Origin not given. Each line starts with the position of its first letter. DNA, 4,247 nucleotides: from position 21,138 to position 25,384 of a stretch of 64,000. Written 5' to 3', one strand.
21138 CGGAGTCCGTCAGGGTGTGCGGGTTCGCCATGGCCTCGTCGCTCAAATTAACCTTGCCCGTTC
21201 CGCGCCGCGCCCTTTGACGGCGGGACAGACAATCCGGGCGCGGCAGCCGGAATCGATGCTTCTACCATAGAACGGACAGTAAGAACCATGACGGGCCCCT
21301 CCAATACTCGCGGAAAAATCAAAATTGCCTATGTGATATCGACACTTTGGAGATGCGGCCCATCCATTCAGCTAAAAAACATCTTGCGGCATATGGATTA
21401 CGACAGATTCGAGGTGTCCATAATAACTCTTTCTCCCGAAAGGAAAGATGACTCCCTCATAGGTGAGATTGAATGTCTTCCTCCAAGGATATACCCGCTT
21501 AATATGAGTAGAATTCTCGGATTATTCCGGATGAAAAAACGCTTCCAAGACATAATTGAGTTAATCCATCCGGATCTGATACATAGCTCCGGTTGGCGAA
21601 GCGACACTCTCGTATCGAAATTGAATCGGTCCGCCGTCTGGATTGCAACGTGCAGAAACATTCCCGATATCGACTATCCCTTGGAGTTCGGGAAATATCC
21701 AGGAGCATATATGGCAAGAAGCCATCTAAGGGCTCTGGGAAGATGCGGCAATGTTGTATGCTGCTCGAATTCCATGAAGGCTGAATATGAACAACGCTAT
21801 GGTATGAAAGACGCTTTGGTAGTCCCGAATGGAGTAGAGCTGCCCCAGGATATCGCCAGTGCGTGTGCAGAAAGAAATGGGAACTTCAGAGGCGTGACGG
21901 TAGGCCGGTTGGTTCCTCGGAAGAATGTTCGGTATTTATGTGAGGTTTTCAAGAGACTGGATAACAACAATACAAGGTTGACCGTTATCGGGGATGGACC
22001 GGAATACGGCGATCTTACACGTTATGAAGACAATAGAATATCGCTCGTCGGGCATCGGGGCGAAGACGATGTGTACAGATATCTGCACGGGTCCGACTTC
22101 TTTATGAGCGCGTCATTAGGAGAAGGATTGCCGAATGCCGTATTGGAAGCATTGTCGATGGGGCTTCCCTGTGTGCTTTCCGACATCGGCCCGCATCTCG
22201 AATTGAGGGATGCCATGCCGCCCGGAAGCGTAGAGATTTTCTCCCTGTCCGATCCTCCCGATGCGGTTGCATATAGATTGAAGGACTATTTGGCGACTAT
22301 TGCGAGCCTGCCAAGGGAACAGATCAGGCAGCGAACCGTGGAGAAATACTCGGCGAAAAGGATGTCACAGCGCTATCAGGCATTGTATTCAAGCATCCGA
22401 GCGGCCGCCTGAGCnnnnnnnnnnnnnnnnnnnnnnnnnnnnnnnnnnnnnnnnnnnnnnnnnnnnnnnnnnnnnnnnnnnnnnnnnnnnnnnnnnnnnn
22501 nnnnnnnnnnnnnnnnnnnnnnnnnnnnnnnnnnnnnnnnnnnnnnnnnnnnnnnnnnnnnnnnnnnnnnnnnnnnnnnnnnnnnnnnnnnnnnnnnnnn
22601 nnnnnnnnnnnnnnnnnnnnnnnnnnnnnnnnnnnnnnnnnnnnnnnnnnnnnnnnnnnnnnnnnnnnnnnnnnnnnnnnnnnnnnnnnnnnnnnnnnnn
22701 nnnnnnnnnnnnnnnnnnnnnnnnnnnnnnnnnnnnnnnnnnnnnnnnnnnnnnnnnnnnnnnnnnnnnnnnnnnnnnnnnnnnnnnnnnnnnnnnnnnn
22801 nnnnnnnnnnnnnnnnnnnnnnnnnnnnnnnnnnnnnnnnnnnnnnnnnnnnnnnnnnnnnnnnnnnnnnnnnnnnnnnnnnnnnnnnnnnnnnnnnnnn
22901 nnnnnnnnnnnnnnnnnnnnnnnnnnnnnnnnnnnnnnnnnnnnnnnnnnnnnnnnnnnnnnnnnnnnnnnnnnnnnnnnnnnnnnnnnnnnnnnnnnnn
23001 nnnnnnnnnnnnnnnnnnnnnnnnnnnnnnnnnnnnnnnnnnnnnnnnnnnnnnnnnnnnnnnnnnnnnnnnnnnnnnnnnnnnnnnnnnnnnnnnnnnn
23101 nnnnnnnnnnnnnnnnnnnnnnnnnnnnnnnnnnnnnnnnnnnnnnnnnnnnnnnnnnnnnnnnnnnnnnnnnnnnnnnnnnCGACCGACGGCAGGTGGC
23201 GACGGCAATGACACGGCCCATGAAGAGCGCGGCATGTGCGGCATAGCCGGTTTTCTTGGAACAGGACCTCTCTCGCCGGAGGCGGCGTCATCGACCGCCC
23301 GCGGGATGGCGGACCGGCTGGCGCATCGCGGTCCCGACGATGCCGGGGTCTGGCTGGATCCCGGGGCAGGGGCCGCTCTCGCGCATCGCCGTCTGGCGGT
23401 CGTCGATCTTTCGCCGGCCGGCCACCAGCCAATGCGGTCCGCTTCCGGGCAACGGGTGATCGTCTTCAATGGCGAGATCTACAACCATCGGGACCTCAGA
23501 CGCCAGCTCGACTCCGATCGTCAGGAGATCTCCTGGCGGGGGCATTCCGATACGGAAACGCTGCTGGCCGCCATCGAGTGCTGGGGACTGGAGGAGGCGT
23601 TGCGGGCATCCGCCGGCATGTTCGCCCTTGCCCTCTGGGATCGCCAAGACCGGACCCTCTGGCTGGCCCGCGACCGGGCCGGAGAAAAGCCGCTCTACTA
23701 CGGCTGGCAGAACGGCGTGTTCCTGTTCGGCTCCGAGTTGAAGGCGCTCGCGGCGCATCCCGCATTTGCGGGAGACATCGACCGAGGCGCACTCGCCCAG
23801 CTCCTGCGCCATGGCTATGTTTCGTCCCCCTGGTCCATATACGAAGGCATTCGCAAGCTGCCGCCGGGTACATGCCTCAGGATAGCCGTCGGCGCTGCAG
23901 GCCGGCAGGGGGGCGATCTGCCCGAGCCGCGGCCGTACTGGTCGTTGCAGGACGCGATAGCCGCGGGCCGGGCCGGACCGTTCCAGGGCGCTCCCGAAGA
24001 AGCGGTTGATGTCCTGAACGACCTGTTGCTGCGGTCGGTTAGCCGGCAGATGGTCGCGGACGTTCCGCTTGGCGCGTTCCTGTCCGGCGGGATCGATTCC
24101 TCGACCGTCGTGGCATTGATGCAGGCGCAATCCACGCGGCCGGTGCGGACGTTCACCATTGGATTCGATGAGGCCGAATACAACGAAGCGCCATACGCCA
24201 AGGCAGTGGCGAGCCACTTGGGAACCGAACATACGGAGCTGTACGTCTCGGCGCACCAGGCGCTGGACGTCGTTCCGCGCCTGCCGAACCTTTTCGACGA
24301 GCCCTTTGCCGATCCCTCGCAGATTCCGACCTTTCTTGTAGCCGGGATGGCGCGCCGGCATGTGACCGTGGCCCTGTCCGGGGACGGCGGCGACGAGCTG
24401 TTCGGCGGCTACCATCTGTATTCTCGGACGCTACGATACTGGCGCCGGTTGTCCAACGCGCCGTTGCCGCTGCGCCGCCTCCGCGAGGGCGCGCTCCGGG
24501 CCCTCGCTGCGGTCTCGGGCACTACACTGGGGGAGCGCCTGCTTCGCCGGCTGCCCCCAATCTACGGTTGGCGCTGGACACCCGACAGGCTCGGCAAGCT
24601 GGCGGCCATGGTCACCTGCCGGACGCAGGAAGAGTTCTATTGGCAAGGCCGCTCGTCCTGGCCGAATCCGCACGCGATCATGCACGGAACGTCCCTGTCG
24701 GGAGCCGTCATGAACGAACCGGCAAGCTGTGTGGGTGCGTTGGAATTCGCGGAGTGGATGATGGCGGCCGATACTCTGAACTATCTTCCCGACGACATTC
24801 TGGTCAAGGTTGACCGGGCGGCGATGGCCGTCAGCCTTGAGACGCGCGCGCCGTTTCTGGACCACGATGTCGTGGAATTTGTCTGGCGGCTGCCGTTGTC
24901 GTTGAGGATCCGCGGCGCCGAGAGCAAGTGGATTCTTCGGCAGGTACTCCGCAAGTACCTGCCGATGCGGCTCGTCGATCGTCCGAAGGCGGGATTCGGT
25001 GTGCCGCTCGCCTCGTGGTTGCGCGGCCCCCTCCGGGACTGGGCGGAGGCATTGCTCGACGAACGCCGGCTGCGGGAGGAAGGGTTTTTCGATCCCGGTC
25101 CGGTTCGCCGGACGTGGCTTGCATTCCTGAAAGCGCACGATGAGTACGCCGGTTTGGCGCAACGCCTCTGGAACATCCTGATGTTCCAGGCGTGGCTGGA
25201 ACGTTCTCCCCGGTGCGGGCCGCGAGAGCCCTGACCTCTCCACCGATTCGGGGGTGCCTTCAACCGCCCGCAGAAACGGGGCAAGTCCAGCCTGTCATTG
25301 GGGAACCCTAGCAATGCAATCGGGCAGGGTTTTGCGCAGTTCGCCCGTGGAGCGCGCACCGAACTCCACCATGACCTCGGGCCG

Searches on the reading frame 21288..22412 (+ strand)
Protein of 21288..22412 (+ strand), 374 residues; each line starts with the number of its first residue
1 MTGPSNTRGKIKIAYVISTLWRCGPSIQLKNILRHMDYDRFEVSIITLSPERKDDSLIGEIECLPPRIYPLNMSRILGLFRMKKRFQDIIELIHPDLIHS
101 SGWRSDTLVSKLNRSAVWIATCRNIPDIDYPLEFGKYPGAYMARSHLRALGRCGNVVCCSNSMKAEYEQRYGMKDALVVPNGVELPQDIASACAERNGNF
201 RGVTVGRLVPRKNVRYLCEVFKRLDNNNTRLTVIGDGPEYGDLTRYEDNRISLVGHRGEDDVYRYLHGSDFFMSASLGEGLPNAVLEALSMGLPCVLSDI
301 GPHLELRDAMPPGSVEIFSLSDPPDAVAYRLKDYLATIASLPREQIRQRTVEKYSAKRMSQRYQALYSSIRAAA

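Call 13: search_protein_families(library=pfam, proteins=[window:21288-22412:+], max_evalue=0.01)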
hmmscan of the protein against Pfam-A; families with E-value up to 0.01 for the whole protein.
window:21288-22412:+ (374 aa): 6 families
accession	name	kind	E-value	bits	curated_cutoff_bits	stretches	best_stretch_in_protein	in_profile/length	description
PF13692.12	Glyco_trans_1_4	-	5.1e-23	82.4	27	1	203-305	5-113/142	Glycosyl transferases group 1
PF00534.26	Glycos_transf_1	-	4.5e-17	62.6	26.4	1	203-305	19-129/172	Glycosyl transferases group 1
PF13439.12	Glyco_transf_4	-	2.2e-15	57.6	28.5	1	28-185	7-168/170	Glycosyltransferase Family 4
PF13579.12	Glyco_trans_4_4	-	9.8e-06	26.4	29.7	1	24-182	2-158/158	Glycosyl transferase 4-like domain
PF13524.12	Glyco_trans_1_2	-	0.0011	19.3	25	1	219-357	7-136/144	Glycosyl transferase-like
PF20706.3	GT4-conflict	-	0.0069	15.8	26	0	163-299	161-312/385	Family 4 Glycosyltransferase in conflict systems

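Call 50: search_protein_families(library=ncbifam, proteins=[window:21288-22412:+], max_evalue=0.001)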
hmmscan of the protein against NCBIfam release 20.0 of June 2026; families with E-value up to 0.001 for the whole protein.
window:21288-22412:+ (374 aa): 16 families
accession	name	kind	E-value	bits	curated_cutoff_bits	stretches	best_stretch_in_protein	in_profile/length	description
TIGR03088.1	stp2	hypoth_equivalog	9.9e-19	67.6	409.05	1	189-368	184-371/374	TIGR03088 family PEP-CTERM/XrtA system glycosyltransferase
NF047684.1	TeichurnBiosyTuaC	equivalog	3.5e-17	62.4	550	1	148-369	160-388/391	teichuronic acid biosynthesis protein TuaC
NF041876.1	EPS_EpsE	equivalog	1.1e-12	47.9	400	1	173-357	185-383/389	exopolysaccharide biosynthesis GT4 family glycosyltransferase EpsE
TIGR04047.1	MSMEG_0565_glyc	hypoth_equivalog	1.7e-11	43.8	259.85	1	136-367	122-371/373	MSMEG_0565 family glycosyltransferase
TIGR03999.1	thiol_BshA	equivalog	9.2e-10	38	273.7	1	209-370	209-373/375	N-acetyl-alpha-D-glucosaminyl L-malate synthase BshA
NF038229.1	Glyco4_Geo_Pelo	equivalog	1.2e-09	37.7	400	1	146-300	103-269/338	GPMC system family 4 glycosyltransferase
NF046085.1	XrtY_assoc_Gly1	equivalog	1.2e-09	37.5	400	1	155-371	163-385/387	XrtY-associated glycosyltransferase XYAG1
TIGR04157.1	glyco_rSAM_CFB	subfamily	4.8e-09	35.7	400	1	150-367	167-406/406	TIGR04157 family glycosyltransferase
NF050063.1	ProtGlycPglJ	equivalog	4.7e-07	29.3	500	1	203-292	198-289/363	N-acetylgalactosamine-N,N'-diacetylbacillosaminyl-diphospho-undecaprenol 4-alpha-N-acetylgalactosaminyltransferase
NF038255.1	exopoly_VpsD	equivalog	2e-06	26.9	300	1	77-370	84-379/381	VpsD family glycosyltransferase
NF038011.1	PelF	equivalog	2.9e-06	26.6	100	1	176-367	282-489/489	GT4 family glycosyltransferase PelF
NF007396.0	PRK09922.1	equivalog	1e-05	24.6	385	1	178-301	162-294/361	lipopolysaccharide 1,6-galactosyltransferase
NF047880.1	glyco_SdgA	exception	1.4e-05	23.9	800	1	198-302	314-425/488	serine-aspartate repeat adhesin O-glycosyltransferase SdgA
NF049988.1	MGlcDAGSynMgs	equivalog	1.5e-05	24.6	400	1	194-297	208-318/398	alpha-monoglucosyldiacylglycerol synthase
NF053787.1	GlcN_PG_synth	equivalog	2.3e-05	23.4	480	1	203-364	201-353/361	N-acetylglucosaminyl phosphatidylglycerol synthase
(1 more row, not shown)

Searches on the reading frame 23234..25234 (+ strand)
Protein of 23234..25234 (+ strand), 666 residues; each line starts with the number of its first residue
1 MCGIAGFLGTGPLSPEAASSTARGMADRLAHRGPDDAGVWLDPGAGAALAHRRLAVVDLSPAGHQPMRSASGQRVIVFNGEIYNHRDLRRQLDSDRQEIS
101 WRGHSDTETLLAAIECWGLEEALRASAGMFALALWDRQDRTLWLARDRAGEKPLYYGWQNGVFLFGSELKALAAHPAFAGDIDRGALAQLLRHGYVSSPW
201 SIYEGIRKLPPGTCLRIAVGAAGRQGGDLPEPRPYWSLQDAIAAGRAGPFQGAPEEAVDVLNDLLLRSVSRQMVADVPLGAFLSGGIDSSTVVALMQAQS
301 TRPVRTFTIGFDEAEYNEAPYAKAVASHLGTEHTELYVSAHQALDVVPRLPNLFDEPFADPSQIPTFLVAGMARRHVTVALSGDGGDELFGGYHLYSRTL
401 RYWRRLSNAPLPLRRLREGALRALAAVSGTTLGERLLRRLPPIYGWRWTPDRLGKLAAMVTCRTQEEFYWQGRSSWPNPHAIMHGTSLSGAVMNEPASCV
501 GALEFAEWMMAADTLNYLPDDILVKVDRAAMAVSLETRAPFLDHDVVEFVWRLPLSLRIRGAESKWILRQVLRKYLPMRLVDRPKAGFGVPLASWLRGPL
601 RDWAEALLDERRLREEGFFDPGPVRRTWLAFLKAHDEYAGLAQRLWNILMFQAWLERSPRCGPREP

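Call 13: search_protein_families(library=pfam, proteins=[window:23234-25234:+], max_evalue=0.01)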
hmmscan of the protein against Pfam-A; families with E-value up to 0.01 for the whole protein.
window:23234-25234:+ (666 aa): 5 families
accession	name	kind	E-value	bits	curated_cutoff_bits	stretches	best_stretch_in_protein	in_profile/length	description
PF00733.27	Asn_synthase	-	3.2e-116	389.3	21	1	261-656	2-354/354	Asparagine synthase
PF13522.11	GATase_6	-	1.4e-41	142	27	1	34-168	1-130/130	Glutamine amidotransferase domain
PF13537.11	GATase_7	-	9.7e-41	139.1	25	1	51-173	1-122/123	Glutamine amidotransferase domain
PF06508.19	QueC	-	6.7e-05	22.9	22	1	282-343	5-65/210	Queuosine biosynthesis protein QueC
PF12481.13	DUF3700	-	0.0013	18.6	27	1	119-160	122-163/228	Aluminium induced protein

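Call 50: search_protein_families(library=ncbifam, proteins=[window:23234-25234:+], max_evalue=0.001)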
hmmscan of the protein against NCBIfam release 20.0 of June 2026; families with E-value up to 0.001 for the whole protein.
window:23234-25234:+ (666 aa): 10 families
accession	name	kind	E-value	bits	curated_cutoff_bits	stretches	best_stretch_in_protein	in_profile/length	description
TIGR03108.1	eps_aminotran_1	hypoth_equivalog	1.6e-161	539.1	816.9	2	1-415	1-396/628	XrtA/PEP-CTERM system amidotransferase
TIGR01536.1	asn_synth_AEB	equivalog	7e-143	477.3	267.1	1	2-588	1-517/517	asparagine synthase (glutamine-hydrolyzing)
TIGR03104.1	trio_amidotrans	equivalog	1.3e-111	373.7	570.1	2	1-398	1-385/589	N-acetylglutaminylglutamine amidotransferase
NF006949.0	PRK09431.1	equivalog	1.7e-78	264.5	499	3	1-175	1-168/554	asparagine synthase B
NF033535.1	lass_lactam_cya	exception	3.5e-58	197.7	525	2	1-390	1-376/668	lasso peptide isopeptide bond-forming cyclase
NF033561.1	macrolact_Ik_Al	subfamily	9.7e-22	77.3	300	1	106-627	59-530/561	albusnodin/ikarugamycin family macrolactam cyclase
NF001484.0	PRK00331.1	subfamily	1.6e-08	33.4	381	1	65-192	86-218/601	isomerizing glutamine--fructose-6-phosphate transaminase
TIGR01134.1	purF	equivalog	3e-06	26.9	350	1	62-189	82-216/432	amidophosphoribosyltransferase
TIGR01135.1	glmS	equivalog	3e-05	22.7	418.05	1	65-177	85-202/607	glutamine--fructose-6-phosphate transaminase (isomerizing)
TIGR00364.1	TIGR00364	equivalog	8.4e-05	22.2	150.3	1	282-342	4-63/201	7-cyano-7-deazaguanine synthase QueC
